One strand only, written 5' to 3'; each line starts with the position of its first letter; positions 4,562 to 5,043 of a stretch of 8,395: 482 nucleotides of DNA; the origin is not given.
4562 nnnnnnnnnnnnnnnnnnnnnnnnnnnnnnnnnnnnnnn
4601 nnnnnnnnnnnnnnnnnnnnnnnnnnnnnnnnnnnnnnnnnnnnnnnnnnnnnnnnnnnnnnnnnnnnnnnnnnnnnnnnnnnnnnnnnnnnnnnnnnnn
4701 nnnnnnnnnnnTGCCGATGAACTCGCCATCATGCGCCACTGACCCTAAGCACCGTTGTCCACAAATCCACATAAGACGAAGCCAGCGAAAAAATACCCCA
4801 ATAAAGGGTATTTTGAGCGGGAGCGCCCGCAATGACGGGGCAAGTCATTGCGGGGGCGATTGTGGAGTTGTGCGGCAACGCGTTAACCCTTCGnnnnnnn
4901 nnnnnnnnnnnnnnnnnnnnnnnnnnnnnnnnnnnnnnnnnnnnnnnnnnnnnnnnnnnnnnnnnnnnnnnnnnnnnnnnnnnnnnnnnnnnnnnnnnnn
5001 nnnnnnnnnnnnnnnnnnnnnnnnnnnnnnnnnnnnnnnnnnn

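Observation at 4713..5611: Two ~178-bp structured direct repeats bracket a small secreted-protein gene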

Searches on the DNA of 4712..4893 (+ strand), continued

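Call 66: search_with_rna_model(model_id=R1, sources=[L024, L025, L026, L027, L028, L029, L023], max_evalue=10)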
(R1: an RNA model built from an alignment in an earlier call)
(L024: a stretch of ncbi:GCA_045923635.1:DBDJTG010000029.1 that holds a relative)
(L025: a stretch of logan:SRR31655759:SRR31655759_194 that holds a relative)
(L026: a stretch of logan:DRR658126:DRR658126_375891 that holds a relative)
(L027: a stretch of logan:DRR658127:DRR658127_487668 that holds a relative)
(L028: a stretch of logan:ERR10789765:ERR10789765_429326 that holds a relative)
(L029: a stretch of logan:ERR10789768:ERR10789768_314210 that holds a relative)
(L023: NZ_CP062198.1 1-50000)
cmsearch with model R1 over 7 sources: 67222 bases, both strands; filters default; matches with E-value up to 10: 6.
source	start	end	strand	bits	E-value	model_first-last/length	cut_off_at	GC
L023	15032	15168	+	167.7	9.3e-43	1-137/137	no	0.51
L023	17310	17446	-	152.8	9.3e-39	1-137/137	no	0.45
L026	2650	2766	-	122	1.8e-30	21-137/137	5'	0.5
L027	1356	1472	-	122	1.8e-30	21-137/137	5'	0.5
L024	2975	3106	+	60.3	6.6e-14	1-137/137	no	0.59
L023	44543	44659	+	13.2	0.29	1-137/137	no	0.49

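Call 67: search_with_rna_model(model_id=R1, source=L024, max_evalue=10, show_alignments=2, filters=off)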
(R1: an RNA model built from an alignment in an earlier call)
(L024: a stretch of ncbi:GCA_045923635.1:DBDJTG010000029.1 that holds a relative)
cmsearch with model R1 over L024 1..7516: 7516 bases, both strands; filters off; matches with E-value up to 10: 15.
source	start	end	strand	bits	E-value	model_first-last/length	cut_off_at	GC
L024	2975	3106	+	60.3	7.4e-15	1-137/137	no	0.59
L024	1052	1088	-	8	0.8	1-137/137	no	0.62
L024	361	405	-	6.2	2.5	1-137/137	no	0.44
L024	6220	6283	-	5.9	3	1-137/137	no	0.36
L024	2976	3107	-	5.5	3.8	1-137/137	no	0.59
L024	4440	4491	+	5.4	4.1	1-137/137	no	0.44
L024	6912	6971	+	5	5.3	1-137/137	no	0.4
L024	6296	6348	-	5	5.3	1-137/137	no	0.4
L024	7085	7133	+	4.9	5.7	1-137/137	no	0.39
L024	4020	4077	-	4.8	5.8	1-137/137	no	0.53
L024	7171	7236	+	4.8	6.1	1-137/137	no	0.36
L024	3737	3782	-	4.7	6.2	1-137/137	no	0.52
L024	3412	3449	-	4.1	9.1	1-137/137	no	0.24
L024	5940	5977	-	4.1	9.1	1-137/137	no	0.24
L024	6248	6373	+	4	9.5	1-137/137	no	0.33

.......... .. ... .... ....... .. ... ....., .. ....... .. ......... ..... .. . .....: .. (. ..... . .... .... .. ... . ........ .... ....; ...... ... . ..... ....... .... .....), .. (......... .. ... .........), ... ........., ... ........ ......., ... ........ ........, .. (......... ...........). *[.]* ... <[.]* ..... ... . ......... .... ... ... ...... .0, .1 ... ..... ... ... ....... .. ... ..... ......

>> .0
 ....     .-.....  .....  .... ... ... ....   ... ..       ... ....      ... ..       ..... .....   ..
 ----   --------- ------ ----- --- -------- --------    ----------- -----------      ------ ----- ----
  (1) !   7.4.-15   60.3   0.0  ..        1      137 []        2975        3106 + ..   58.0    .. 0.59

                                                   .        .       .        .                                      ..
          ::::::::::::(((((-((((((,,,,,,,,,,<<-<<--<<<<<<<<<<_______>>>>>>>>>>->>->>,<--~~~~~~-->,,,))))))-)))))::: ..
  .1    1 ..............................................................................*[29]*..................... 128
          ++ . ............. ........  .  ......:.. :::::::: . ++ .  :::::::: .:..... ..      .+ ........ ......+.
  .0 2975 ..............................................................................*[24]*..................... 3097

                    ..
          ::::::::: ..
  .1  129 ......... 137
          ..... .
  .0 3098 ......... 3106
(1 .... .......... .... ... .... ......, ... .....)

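Call 71: search_with_rna_model(model_id=R1, sources=[L030, L031, L032, L033, L034], max_evalue=10, show_alignments=4)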
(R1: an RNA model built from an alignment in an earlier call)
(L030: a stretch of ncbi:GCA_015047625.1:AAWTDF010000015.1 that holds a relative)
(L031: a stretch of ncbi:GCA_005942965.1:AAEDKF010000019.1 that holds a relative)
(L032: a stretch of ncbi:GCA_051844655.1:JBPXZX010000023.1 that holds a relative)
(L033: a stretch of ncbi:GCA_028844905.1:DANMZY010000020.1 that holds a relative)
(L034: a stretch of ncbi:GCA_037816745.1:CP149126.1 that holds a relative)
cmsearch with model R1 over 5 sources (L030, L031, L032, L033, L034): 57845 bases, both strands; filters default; matches with E-value up to 10: 0.
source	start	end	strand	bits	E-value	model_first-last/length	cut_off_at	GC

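Call 81: search_with_rna_model(model_id=R1, sources=[L035, L036, L037], max_evalue=10, show_alignments=3)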
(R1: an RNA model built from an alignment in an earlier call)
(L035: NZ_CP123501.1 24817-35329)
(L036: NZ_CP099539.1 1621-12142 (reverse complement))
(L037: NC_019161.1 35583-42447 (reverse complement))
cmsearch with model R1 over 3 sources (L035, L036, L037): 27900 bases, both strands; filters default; matches with E-value up to 10: 0.
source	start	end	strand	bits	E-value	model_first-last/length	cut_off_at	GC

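Call 84: search_with_rna_model(model_id=R1, source=L038, max_evalue=10, show_alignments=3)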
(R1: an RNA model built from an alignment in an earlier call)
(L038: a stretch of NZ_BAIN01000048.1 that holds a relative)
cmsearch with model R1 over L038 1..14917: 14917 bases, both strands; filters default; matches with E-value up to 10: 3.
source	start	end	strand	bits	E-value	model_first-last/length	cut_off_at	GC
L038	11877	11993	-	28.4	5.4e-06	1-137/137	no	0.68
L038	11628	11742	-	23.3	0.00012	1-137/137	no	0.68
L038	9759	9873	-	15.7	0.014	1-137/137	no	0.65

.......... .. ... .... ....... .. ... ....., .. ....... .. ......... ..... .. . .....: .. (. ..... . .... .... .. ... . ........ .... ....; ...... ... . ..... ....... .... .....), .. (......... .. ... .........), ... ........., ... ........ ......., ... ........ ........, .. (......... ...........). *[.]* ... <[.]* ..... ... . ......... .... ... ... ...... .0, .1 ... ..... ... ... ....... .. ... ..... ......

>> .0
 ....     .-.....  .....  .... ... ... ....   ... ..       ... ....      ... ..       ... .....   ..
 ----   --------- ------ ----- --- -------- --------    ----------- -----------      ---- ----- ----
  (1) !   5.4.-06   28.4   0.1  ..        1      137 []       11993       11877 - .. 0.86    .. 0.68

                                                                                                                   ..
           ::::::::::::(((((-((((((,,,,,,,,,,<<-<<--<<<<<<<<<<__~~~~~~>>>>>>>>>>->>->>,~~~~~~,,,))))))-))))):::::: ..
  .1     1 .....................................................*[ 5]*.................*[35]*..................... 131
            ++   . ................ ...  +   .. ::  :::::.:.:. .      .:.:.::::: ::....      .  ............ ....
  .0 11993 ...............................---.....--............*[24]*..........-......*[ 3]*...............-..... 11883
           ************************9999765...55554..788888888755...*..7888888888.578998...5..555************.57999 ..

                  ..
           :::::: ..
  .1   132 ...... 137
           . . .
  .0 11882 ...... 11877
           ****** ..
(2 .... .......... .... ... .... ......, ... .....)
